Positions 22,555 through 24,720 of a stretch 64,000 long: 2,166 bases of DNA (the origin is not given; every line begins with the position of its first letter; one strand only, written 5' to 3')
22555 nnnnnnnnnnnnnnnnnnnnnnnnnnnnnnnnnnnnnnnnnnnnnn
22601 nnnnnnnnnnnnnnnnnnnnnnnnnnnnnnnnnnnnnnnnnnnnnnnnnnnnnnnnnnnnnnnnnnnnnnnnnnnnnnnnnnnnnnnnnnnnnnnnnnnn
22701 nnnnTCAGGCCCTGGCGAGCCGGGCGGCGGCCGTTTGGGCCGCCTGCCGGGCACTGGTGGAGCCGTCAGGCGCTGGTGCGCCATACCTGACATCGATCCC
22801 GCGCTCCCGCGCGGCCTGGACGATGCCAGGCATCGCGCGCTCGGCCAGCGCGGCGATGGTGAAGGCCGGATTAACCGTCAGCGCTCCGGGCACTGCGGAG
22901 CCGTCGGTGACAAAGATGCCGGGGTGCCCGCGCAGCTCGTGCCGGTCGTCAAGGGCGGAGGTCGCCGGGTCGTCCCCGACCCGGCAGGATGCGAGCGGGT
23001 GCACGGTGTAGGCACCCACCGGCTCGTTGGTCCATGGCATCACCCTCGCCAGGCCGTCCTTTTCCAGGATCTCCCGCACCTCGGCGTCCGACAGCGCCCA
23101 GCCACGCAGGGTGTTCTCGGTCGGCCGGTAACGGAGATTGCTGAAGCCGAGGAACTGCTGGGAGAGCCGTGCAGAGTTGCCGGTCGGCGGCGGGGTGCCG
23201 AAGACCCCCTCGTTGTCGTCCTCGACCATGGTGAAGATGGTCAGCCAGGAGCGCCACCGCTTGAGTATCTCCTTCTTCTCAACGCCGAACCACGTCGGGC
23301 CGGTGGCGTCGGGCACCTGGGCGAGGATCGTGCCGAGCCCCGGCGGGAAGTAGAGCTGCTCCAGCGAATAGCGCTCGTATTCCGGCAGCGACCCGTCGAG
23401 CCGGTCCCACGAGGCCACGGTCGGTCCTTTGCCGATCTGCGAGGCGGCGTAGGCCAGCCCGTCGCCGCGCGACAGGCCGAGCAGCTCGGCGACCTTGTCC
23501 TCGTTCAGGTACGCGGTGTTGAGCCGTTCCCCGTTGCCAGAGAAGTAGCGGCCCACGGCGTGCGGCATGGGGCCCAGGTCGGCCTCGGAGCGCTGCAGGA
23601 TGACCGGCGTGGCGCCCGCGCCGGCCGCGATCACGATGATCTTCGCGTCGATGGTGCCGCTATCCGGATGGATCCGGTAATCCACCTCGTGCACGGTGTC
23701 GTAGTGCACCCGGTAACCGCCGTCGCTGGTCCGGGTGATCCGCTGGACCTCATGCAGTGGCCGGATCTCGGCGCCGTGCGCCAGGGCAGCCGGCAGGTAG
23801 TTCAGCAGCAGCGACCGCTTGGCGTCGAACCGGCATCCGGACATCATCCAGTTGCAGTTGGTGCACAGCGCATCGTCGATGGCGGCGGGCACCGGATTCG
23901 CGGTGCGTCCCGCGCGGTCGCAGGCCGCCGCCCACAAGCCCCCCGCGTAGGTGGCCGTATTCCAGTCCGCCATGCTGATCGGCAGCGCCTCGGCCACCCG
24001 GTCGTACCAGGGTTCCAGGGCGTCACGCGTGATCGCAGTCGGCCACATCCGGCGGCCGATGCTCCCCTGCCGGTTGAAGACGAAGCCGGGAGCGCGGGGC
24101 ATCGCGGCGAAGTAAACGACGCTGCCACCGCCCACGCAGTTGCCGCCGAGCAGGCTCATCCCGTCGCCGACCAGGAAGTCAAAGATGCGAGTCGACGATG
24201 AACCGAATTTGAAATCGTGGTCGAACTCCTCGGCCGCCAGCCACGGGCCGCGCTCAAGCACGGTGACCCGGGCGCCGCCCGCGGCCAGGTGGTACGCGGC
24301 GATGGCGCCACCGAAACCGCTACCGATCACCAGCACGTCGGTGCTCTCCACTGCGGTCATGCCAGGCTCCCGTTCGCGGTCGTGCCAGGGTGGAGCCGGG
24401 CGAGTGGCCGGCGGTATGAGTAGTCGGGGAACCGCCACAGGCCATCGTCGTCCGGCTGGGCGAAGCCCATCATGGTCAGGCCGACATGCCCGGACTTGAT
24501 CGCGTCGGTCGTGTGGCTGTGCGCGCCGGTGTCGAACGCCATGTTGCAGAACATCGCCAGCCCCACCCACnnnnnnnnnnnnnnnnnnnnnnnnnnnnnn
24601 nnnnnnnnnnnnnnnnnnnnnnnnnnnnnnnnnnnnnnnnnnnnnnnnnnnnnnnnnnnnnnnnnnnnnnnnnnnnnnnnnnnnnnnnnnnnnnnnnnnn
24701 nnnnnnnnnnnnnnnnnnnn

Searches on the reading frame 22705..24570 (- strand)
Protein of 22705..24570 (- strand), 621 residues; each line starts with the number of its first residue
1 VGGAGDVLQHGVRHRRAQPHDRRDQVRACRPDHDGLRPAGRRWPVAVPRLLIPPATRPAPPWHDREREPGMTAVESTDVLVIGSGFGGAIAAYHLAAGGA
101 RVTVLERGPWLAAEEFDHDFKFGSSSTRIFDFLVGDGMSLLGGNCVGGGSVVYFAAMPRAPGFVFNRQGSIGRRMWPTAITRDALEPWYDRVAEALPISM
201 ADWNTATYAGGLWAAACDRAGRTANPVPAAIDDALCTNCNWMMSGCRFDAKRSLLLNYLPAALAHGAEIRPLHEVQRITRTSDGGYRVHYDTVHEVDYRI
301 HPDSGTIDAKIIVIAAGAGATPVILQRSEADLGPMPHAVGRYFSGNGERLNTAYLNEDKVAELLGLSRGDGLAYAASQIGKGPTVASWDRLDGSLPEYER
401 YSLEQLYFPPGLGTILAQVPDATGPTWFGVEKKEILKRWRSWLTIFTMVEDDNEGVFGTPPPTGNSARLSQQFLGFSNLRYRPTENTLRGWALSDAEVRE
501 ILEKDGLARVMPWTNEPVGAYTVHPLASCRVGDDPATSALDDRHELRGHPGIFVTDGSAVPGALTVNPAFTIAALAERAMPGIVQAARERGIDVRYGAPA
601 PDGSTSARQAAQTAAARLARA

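Call 36: search_protein_families(library=pfam, proteins=[window:22705-24570:-], max_evalue=0.001)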
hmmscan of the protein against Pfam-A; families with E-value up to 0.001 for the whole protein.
window:22705-24570:- (621 aa): 10 families
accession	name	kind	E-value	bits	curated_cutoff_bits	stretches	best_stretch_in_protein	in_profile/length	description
PF00732.25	GMC_oxred_N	-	8.3e-17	62.2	23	1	138-341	18-211/218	GMC oxidoreductase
PF01266.30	DAO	-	9.2e-14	52.2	27.9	2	78-112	1-35/353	FAD dependent oxidoreductase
PF05199.19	GMC_oxred_C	-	1.5e-12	48.7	24.6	1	522-576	85-139/139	GMC oxidoreductase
PF07992.20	Pyr_redox_2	-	5.1e-06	26.6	26.1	1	78-108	2-32/291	Pyridine nucleotide-disulphide oxidoreductase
PF13450.12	NAD_binding_8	-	1.3e-05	25.8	21.9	1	81-109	1-29/68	NAD(P)-binding Rossmann-like domain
PF00890.30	FAD_binding_2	-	1.9e-05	24.5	20.4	1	78-109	1-32/414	FAD binding domain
PF00070.33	Pyr_redox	-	7.2e-05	23.7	22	1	79-120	2-42/82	Pyridine nucleotide-disulphide oxidoreductase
PF12831.13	FAD_oxidored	-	0.00019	21.3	27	1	78-111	1-34/416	FAD dependent oxidoreductase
PF01494.25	FAD_binding_3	-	0.00045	20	22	0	77-110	2-35/349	FAD binding domain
PF13738.12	Pyr_redox_3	-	0.00045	20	30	0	72-114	160-202/305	Pyridine nucleotide-disulphide oxidoreductase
